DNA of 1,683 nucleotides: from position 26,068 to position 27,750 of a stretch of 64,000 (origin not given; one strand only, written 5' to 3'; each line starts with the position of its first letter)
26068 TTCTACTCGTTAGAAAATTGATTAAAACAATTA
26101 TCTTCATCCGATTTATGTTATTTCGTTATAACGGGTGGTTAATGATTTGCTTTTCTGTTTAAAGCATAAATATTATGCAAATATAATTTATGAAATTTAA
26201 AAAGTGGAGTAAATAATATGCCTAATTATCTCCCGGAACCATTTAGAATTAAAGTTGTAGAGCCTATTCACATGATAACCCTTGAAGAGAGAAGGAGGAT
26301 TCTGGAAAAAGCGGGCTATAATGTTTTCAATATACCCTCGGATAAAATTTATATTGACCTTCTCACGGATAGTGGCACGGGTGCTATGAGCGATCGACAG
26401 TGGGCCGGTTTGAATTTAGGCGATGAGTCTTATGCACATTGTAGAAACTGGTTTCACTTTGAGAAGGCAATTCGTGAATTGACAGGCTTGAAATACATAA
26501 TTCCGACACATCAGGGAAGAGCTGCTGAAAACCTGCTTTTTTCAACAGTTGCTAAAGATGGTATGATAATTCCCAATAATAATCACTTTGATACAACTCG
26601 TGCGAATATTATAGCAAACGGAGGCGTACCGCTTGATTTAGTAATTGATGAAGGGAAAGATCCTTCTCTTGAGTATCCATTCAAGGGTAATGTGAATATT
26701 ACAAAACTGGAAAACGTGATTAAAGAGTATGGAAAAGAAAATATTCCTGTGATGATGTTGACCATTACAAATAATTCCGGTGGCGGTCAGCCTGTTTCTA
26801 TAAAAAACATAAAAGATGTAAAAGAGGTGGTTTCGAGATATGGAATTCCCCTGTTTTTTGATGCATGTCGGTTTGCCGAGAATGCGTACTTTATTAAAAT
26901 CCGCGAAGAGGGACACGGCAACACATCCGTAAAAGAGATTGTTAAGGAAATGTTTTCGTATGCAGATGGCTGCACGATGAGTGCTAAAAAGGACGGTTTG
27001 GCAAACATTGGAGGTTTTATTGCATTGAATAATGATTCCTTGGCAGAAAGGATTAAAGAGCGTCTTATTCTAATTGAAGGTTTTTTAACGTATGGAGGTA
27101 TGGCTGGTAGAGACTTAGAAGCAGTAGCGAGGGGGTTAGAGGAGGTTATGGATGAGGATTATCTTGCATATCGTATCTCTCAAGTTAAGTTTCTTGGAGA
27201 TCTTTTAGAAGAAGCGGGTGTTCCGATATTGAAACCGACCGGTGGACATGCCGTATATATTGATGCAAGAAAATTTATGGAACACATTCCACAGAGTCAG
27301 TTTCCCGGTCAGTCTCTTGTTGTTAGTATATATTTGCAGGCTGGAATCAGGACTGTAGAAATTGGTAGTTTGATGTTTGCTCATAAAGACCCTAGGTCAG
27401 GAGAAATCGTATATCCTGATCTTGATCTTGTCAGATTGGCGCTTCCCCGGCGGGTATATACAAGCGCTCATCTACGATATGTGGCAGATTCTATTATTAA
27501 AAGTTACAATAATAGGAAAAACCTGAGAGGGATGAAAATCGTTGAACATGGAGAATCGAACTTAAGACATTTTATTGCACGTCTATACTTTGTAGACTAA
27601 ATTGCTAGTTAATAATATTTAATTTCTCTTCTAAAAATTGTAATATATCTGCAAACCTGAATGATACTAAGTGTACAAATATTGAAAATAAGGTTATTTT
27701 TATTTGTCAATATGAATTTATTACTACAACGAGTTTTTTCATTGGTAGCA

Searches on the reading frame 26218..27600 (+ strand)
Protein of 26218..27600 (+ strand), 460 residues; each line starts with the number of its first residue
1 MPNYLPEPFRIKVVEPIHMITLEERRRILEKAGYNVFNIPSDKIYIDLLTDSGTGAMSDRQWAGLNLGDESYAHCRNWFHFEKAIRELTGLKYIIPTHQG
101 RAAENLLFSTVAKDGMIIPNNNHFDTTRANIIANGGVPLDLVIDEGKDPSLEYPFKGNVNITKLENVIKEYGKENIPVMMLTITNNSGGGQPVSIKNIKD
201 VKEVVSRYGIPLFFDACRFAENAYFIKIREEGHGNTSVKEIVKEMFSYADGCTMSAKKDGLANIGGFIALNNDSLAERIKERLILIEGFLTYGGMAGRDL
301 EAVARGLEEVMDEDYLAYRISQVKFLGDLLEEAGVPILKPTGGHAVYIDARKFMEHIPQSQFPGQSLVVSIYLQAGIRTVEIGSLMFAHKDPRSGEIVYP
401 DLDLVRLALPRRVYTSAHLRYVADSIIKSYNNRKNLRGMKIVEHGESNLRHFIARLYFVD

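Call 8: search_protein_families(library=pfam, proteins=[window:26218-27600:+], max_evalue=0.001)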
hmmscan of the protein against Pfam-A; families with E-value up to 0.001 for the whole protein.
window:26218-27600:+ (460 aa): 1 family
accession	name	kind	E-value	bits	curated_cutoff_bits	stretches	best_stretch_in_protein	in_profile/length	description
PF01212.27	Beta_elim_lyase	-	4.9e-80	269.4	27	1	47-424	1-287/288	Beta-eliminating lyase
